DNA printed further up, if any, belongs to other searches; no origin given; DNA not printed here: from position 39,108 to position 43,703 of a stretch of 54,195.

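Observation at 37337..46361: Compact, hybrid type-VII-like secretion locus lacking all canonical membrane partners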

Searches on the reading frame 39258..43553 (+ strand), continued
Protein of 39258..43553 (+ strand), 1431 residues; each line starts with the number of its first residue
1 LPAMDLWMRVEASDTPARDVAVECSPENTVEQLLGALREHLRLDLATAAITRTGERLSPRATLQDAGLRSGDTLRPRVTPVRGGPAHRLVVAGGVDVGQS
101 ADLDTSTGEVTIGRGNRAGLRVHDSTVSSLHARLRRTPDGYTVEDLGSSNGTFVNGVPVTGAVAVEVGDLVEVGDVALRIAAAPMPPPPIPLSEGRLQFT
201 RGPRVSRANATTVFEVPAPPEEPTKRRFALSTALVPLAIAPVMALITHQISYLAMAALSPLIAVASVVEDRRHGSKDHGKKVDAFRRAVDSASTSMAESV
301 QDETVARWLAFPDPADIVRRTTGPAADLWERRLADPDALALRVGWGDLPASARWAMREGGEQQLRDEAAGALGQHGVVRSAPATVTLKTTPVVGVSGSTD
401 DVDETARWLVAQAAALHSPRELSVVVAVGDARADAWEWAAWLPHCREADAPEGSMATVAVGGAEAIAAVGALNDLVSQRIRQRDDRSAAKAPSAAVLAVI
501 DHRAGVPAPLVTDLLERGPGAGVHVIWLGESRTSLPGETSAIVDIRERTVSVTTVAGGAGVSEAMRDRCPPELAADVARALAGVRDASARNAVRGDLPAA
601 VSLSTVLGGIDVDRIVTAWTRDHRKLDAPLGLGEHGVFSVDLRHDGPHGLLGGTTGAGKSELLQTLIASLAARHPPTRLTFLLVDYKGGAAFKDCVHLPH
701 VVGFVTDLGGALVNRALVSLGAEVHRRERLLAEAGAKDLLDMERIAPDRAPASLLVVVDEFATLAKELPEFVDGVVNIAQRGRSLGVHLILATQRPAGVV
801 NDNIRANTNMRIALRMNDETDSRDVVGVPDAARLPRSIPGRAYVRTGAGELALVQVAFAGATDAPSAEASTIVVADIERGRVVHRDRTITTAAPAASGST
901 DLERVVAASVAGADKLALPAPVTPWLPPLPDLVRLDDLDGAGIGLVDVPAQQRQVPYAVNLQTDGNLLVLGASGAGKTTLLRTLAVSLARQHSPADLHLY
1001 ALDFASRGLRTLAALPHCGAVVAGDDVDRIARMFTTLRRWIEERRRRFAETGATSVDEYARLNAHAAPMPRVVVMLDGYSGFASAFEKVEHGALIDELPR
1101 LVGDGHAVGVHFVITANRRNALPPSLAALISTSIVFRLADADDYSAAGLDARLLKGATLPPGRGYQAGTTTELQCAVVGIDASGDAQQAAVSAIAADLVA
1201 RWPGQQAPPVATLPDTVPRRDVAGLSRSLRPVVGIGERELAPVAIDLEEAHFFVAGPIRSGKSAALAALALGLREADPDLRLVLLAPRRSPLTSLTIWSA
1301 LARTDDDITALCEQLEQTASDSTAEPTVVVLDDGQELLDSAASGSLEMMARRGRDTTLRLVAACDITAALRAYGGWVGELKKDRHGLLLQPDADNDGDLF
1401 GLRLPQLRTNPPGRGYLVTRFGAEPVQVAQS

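Call 11: find_homologous_proteins(query=window:39258-43553:+, max_evalue=1e-30)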
Query window:39258-43553:+ (1431 aa): 272 proteins with E <= 1e-30 among 8000 candidates; the best 120 are listed.
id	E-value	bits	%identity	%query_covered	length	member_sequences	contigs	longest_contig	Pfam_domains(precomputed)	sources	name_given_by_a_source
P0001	0.0e+0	3086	100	100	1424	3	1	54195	PF00498.32,PF00005.34,PF05729.19,PF16697.11,PF13555.13,PF13401.13,PF20703.4,PF01580.25,PF25199.2,PF13191.13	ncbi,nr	ncbi:MAG: segregation ATPase FtsK/SpoIIIE, family [Frankiaceae bacterium]|nr:segregation ATPase FtsK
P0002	0.0e+0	2474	79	100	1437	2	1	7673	PF00437.27,PF00498.32,PF00005.34,PF05729.19,PF16697.11,PF13555.13,PF13401.13,PF20703.4,PF01580.25,PF25199.2,PF13191.13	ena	-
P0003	0.0e+0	2460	79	100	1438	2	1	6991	PF13173.13,PF00437.27,PF13604.13,PF13245.13,PF13555.13,PF13401.13,PF20703.4,PF13191.13,PF00498.32,PF00005.34,PF05729.19,PF16697.11,PF01580.25,PF25199.2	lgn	-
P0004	0.0e+0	2434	78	100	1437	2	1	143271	PF00437.27,PF00498.32,PF00005.34,PF05729.19,PF16697.11,PF13555.13,PF13401.13,PF20703.4,PF01580.25,PF25199.2,PF13191.13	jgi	-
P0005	0.0e+0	2272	73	100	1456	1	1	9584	PF13173.13,PF13245.13,PF13555.13,PF13401.13,PF20703.4,PF13191.13,PF00498.32,PF05729.19,PF16697.11,PF01580.25,PF25199.2,PF13481.13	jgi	jgi:S-DNA-T family DNA segregation ATPase FtsK/SpoIIIE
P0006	0.0e+0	1638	57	100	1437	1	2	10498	PF00437.27,PF13604.13,PF13555.13,PF13401.13,PF20703.4,PF13191.13,PF00498.32,PF00005.34,PF13476.13,PF05729.19,PF02367.24,PF16697.11,PF01580.25,PF25199.2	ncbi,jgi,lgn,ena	-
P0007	0.0e+0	1580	53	100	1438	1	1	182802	PF00437.27,PF13604.13,PF13245.13,PF13555.13,PF13401.13,PF20703.4,PF13191.13,PF00498.32,PF01935.24,PF00005.34,PF05729.19,PF02367.24,PF16697.11,PF01580.25,PF25199.2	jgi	jgi:DNA segregation ATPase FtsK/SpoIIIE, S-DNA-T family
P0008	0.0e+0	1550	54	100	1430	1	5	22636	PF13173.13,PF00437.27,PF13604.13,PF13245.13,PF13555.13,PF13401.13,PF20703.4,PF01637.25,PF13191.13,PF00498.32,PF00005.34,PF13476.13,PF05729.19,PF16697.11,PF01580.25,PF25199.2,PF13481.13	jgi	jgi:S-DNA-T family DNA segregation ATPase FtsK/SpoIIIE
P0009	0.0e+0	1525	53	100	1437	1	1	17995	PF00437.27,PF13604.13,PF13245.13,PF13555.13,PF13401.13,PF13191.13,PF10412.16,PF00498.32,PF00005.34,PF13476.13,PF05729.19,PF16697.11,PF01580.25,PF25199.2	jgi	jgi:DNA segregation ATPase FtsK/SpoIIIE, S-DNA-T family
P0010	0.0e+0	1524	52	100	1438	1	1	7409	PF00437.27,PF13604.13,PF13245.13,PF13555.13,PF13401.13,PF13191.13,PF00498.32,PF00005.34,PF13476.13,PF05729.19,PF16697.11,PF01580.25,PF25199.2,PF13481.13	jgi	jgi:S-DNA-T family DNA segregation ATPase FtsK/SpoIIIE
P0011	0.0e+0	1494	53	100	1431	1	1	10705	PF00437.27,PF13604.13,PF13245.13,PF13555.13,PF13401.13,PF13191.13,PF10412.16,PF00498.32,PF00005.34,PF05729.19,PF16697.11,PF01580.25,PF25199.2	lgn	-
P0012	0.0e+0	1458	53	100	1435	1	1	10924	PF00498.32,PF13604.13,PF05729.19,PF16697.11,PF13555.13,PF13401.13,PF01580.25,PF25199.2,PF13481.13,PF13191.13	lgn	-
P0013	0.0e+0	1417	50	100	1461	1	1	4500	PF00498.32,PF00005.34,PF13476.13,PF05729.19,PF16697.11,PF13555.13,PF13401.13,PF01580.25,PF25199.2,PF13191.13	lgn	-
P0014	0.0e+0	1219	47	99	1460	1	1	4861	PF00437.27,PF13604.13,PF13245.13,PF13555.13,PF13401.13,PF13191.13,PF00498.32,PF05729.19,PF16697.11,PF01580.25,PF25199.2,PF13481.13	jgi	jgi:S-DNA-T family DNA segregation ATPase FtsK/SpoIIIE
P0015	0.0e+0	1178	48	97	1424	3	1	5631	PF00437.27,PF01443.25,PF13604.13,PF13245.13,PF13555.13,PF13401.13,PF13238.13,PF13191.13,PF00498.32,PF05729.19,PF16697.11,PF01580.25,PF25199.2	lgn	-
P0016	0.0e+0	1147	46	97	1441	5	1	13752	PF00437.27,PF13604.13,PF13555.13,PF13401.13,PF20703.4,PF13191.13,PF00498.32,PF01935.24,PF00005.34,PF13476.13,PF05729.19,PF16697.11,PF01580.25,PF25199.2,PF13481.13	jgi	jgi:S-DNA-T family DNA segregation ATPase FtsK/SpoIIIE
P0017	0.0e+0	1130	46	99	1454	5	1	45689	PF00437.27,PF13604.13,PF13555.13,PF13401.13,PF20703.4,PF13191.13,PF00498.32,PF01935.24,PF05729.19,PF16697.11,PF01580.25,PF25199.2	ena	-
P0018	0.0e+0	1118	44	100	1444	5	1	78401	PF00498.32,PF13476.13,PF05729.19,PF16697.11,PF13555.13,PF13401.13,PF01580.25,PF25199.2,PF13191.13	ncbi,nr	ncbi:MAG TPA: FtsK/SpoIIIE domain-containing protein [Gaiellaceae bacterium]|nr:FtsK/SpoIIIE domain-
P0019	0.0e+0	1117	45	100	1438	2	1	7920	PF00498.32,PF05729.19,PF16697.11,PF13555.13,PF13401.13,PF20703.4,PF01580.25,PF25199.2,PF13191.13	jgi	jgi:S-DNA-T family DNA segregation ATPase FtsK/SpoIIIE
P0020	0.0e+0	1107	46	94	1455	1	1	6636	PF13604.13,PF05872.19,PF13555.13,PF13401.13,PF20703.4,PF13191.13,PF00498.32,PF01935.24,PF05729.19,PF16697.11,PF01580.25,PF25199.2,PF13481.13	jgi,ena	jgi:S-DNA-T family DNA segregation ATPase FtsK/SpoIIIE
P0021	0.0e+0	1104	45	96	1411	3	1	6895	PF00498.32,PF05729.19,PF16697.11,PF13555.13,PF13401.13,PF20703.4,PF01580.25,PF25199.2,PF13481.13,PF13191.13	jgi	jgi:S-DNA-T family DNA segregation ATPase FtsK/SpoIIIE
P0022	0.0e+0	1094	44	100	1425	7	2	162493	PF00498.32,PF05729.19,PF16697.11,PF13555.13,PF13401.13,PF01580.25,PF25199.2,PF13191.13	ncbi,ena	-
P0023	0.0e+0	1092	45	96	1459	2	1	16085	PF00437.27,PF13604.13,PF13555.13,PF13401.13,PF20703.4,PF13191.13,PF00498.32,PF01935.24,PF00005.34,PF05729.19,PF16697.11,PF01580.25,PF25199.2,PF13481.13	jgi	jgi:DNA segregation ATPase FtsK/SpoIIIE, S-DNA-T family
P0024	0.0e+0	1087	45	96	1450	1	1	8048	PF00498.32,PF01935.24,PF05729.19,PF16697.11,PF13555.13,PF13401.13,PF20703.4,PF01580.25,PF25199.2,PF13481.13,PF13191.13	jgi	jgi:DNA segregation ATPase FtsK/SpoIIIE, S-DNA-T family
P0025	0.0e+0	1049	44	100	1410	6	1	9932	PF00437.27,PF05872.19,PF13555.13,PF13401.13,PF20703.4,PF13191.13,PF00498.32,PF01935.24,PF00005.34,PF05729.19,PF16697.11,PF01580.25,PF25199.2,PF13481.13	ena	-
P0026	0.0e+0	1032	43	92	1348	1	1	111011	PF00498.32,PF01935.24,PF00005.34,PF05729.19,PF16697.11,PF13555.13,PF13401.13,PF01580.25,PF25199.2,PF13481.13,PF13191.13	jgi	jgi:S-DNA-T family DNA segregation ATPase FtsK/SpoIIIE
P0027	0.0e+0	1029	43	94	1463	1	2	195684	PF10412.16,PF00498.32,PF00005.34,PF05729.19,PF16697.11,PF13555.13,PF13401.13,PF01580.25,PF25199.2,PF13481.13,PF13191.13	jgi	jgi:S-DNA-T family DNA segregation ATPase FtsK/SpoIIIE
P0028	0.0e+0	1024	43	96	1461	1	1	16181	PF05872.19,PF13555.13,PF13401.13,PF20703.4,PF13191.13,PF10412.16,PF00498.32,PF01935.24,PF00005.34,PF05729.19,PF16697.11,PF01580.25,PF25199.2,PF13481.13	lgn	-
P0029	0.0e+0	1014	42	100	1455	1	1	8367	PF00437.27,PF00498.32,PF05729.19,PF16697.11,PF13555.13,PF13401.13,PF01580.25,PF25199.2,PF13481.13,PF13191.13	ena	-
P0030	4.6e-296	1004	41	99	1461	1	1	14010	PF13555.13,PF13401.13,PF20703.4,PF13238.13,PF13191.13,PF10412.16,PF00498.32,PF01935.24,PF24883.3,PF00005.34,PF05729.19,PF16697.11,PF01580.25,PF25199.2,PF13481.13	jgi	jgi:S-DNA-T family DNA segregation ATPase FtsK/SpoIIIE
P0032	8.1e-294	996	42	99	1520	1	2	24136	PF00437.27,PF13555.13,PF13401.13,PF13191.13,PF00498.32,PF01935.24,PF00005.34,PF13476.13,PF05729.19,PF16697.11,PF01580.25,PF25199.2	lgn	-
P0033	2.1e-291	988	42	100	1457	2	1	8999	PF00498.32,PF05729.19,PF16697.11,PF05872.19,PF13555.13,PF13401.13,PF01580.25,PF25199.2,PF13481.13,PF13191.13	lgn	-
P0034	1.1e-282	959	42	100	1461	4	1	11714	PF00437.27,PF00498.32,PF00005.34,PF13476.13,PF05729.19,PF16697.11,PF13555.13,PF13401.13,PF01580.25,PF25199.2,PF13191.13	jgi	jgi:S-DNA-T family DNA segregation ATPase FtsK/SpoIIIE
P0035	1.5e-269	916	42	94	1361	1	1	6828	PF10412.16,PF00498.32,PF13604.13,PF05729.19,PF16697.11,PF13555.13,PF13401.13,PF20703.4,PF01580.25,PF25199.2,PF13191.13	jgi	jgi:S-DNA-T family DNA segregation ATPase FtsK/SpoIIIE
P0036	3.3e-247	842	42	100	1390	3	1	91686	PF13245.13,PF13555.13,PF13401.13,PF20703.4,PF13191.13,PF08817.17,PF00498.32,PF05729.19,PF16697.11,PF01580.25,PF25199.2,PF13481.13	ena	-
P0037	1.1e-246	840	46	60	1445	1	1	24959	PF00437.27,PF00498.32,PF01935.24,PF05729.19,PF16697.11,PF13555.13,PF13401.13,PF20703.4,PF01580.25,PF25199.2,PF13191.13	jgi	jgi:DNA segregation ATPase FtsK/SpoIIIE, S-DNA-T family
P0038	6.3e-245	834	41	94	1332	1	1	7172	PF00498.32,PF13245.13,PF05729.19,PF16697.11,PF13555.13,PF13401.13,PF01580.25,PF25199.2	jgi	jgi:S-DNA-T family DNA segregation ATPase FtsK/SpoIIIE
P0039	3.8e-244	832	38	99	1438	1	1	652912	PF00498.32,PF16697.11,PF13401.13,PF01580.25,PF25199.2,PF13191.13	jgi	jgi:DNA segregation ATPase FtsK/SpoIIIE, S-DNA-T family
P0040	1.5e-243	830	39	98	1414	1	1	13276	PF00498.32,PF13476.13,PF05729.19,PF16697.11,PF13555.13,PF00004.36,PF13401.13,PF01580.25,PF25199.2,PF13191.13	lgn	-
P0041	4.5e-235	802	40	100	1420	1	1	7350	PF00498.32,PF16697.11,PF13401.13,PF01580.25,PF25199.2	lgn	-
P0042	6.9e-232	791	42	94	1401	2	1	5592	PF00498.32,PF01935.24,PF05729.19,PF16697.11,PF13401.13,PF01580.25,PF25199.2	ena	-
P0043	1.0e-231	791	39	100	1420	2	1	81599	PF00498.32,PF16697.11,PF13401.13,PF01580.25,PF25199.2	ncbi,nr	ncbi:MAG: segregation ATPase FtsK/SpoIIIE, family [Actinomycetota bacterium]|nr:segregation ATPase F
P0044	2.5e-231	789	38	99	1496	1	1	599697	PF00498.32,PF16697.11,PF13555.13,PF13401.13,PF20703.4,PF01580.25,PF25199.2,PF13191.13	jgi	jgi:S-DNA-T family DNA segregation ATPase FtsK/SpoIIIE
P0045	1.2e-230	787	39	100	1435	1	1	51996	PF00498.32,PF16697.11,PF13401.13,PF01580.25,PF25199.2,PF13191.13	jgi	jgi:S-DNA-T family DNA segregation ATPase FtsK/SpoIIIE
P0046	8.1e-229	781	50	53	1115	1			PF00498.32,PF01935.24,PF05729.19,PF16697.11,PF13555.13,PF13401.13,PF01580.25,PF25199.2,PF13481.13,PF13191.13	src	-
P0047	1.1e-226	774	39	100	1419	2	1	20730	PF00498.32,PF16697.11,PF13401.13,PF01580.25,PF25199.2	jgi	jgi:S-DNA-T family DNA segregation ATPase FtsK/SpoIIIE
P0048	1.1e-225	771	41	94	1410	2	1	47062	PF00498.32,PF16697.11,PF13401.13,PF01580.25,PF25199.2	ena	-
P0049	7.2e-224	765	40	94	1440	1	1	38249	PF00498.32,PF16697.11,PF13401.13,PF01580.25,PF25199.2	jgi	jgi:S-DNA-T family DNA segregation ATPase FtsK/SpoIIIE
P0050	2.3e-221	756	39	94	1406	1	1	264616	PF00498.32,PF16697.11,PF13401.13,PF01580.25,PF25199.2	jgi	jgi:S-DNA-T family DNA segregation ATPase FtsK/SpoIIIE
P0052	9.6e-221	754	39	88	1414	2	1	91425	PF13401.13,PF01580.25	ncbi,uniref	ncbi:FtsK/SpoIIIE domain-containing protein [Actinocorallia longicatena]|uniref:FtsK/SpoIIIE domain-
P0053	1.6e-220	753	37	93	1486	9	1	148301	PF13401.13,PF01580.25,PF13191.13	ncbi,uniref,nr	ncbi:FtsK/SpoIIIE domain-containing protein [Streptomyces buecherae]|uniref:FtsK/SpoIIIE domain-cont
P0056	2.0e-218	747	37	100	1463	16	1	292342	PF16697.11,PF13401.13,PF01580.25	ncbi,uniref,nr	ncbi:FtsK/SpoIIIE domain-containing protein [Micromonospora musae]|uniref:Cell division protein FtsK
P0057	4.8e-218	745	37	97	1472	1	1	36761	PF00437.27,PF00498.32,PF00005.34,PF05729.19,PF16697.11,PF13555.13,PF13401.13,PF20703.4,PF01580.25,PF25199.2,PF13191.13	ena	-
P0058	1.7e-217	743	40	94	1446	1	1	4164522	PF00498.32,PF13604.13,PF16697.11,PF13401.13,PF01580.25,PF25199.2,PF13191.13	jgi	jgi:S-DNA-T family DNA segregation ATPase FtsK/SpoIIIE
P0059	2.8e-217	743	36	96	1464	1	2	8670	PF00498.32,PF16697.11,PF13555.13,PF13401.13,PF01580.25,PF25199.2,PF13191.13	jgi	jgi:S-DNA-T family DNA segregation ATPase FtsK/SpoIIIE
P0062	3.8e-213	729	37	95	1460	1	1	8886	PF00498.32,PF16697.11,PF13555.13,PF13401.13,PF01580.25,PF25199.2,PF13191.13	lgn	-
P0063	1.2e-212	727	39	92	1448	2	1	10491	PF00498.32,PF16697.11,PF13401.13,PF01580.25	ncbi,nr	ncbi:MAG TPA: FtsK/SpoIIIE domain-containing protein [Mycobacteriales bacterium]|nr:FtsK/SpoIIIE dom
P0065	8.3e-212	725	38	92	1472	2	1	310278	PF16697.11,PF13401.13,PF01580.25,PF13191.13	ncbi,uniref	ncbi:FtsK/SpoIIIE domain-containing protein [Actinomadura vinacea]|uniref:FtsK/SpoIIIE domain-contai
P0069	4.5e-211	722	42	54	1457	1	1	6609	PF00498.32,PF16697.11,PF13401.13,PF01580.25,PF25199.2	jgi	jgi:DNA segregation ATPase FtsK/SpoIIIE, S-DNA-T family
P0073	1.1e-210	721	38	92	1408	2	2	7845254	PF16697.11,PF13401.13,PF01580.25,PF13191.13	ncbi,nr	ncbi:FtsK/SpoIIIE domain-containing protein [Actinoallomurus bryophytorum]|nr:FtsK/SpoIIIE domain-co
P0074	2.9e-210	719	40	84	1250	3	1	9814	PF00498.32,PF16697.11,PF13401.13,PF01580.25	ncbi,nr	ncbi:MAG: segregation ATPase FtsK/SpoIIIE, family, partial [Actinomycetota bacterium]|nr:segregation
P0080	3.2e-209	716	38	92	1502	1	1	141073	PF13401.13,PF01580.25,PF13191.13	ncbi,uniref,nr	ncbi:FtsK/SpoIIIE domain-containing protein [Spirillospora albida]|uniref:FtsK/SpoIIIE domain-contai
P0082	4.9e-209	715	38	91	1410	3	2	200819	PF16697.11,PF13401.13,PF01580.25,PF13191.13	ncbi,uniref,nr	ncbi:cell division protein FtsK [Actinomadura rubrobrunea]|uniref:Cell division protein FtsK n=1 Tax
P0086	8.9e-209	715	38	92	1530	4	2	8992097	PF16697.11,PF13401.13,PF01580.25,PF13191.13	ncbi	ncbi:FtsK/SpoIIIE domain-containing protein [Actinomadura viridis]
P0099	1.4e-206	707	36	97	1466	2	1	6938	PF00437.27,PF13555.13,PF00004.36,PF13401.13,PF20703.4,PF13191.13,PF00498.32,PF05729.19,PF16697.11,PF01580.25,PF25199.2,PF13481.13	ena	-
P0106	6.2e-206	705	38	94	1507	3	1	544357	PF16697.11,PF13401.13,PF01580.25,PF13191.13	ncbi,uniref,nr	ncbi:FtsK/SpoIIIE domain-containing protein [Actinomadura opuntiae]|uniref:FtsK/SpoIIIE domain-conta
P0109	8.3e-206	705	36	99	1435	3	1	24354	PF00498.32,PF16697.11,PF13401.13,PF01580.25,PF25199.2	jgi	jgi:S-DNA-T family DNA segregation ATPase FtsK/SpoIIIE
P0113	6.4e-205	702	37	94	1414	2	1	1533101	PF16697.11,PF13401.13,PF01580.25,PF13191.13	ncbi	ncbi:FtsK/SpoIIIE domain-containing protein [Actinomadura macrotermitis]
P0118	5.3e-204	699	35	96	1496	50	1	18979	PF00498.32,PF16697.11,PF13555.13,PF13401.13,PF20703.4,PF01580.25,PF25199.2,PF13191.13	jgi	jgi:S-DNA-T family DNA segregation ATPase FtsK/SpoIIIE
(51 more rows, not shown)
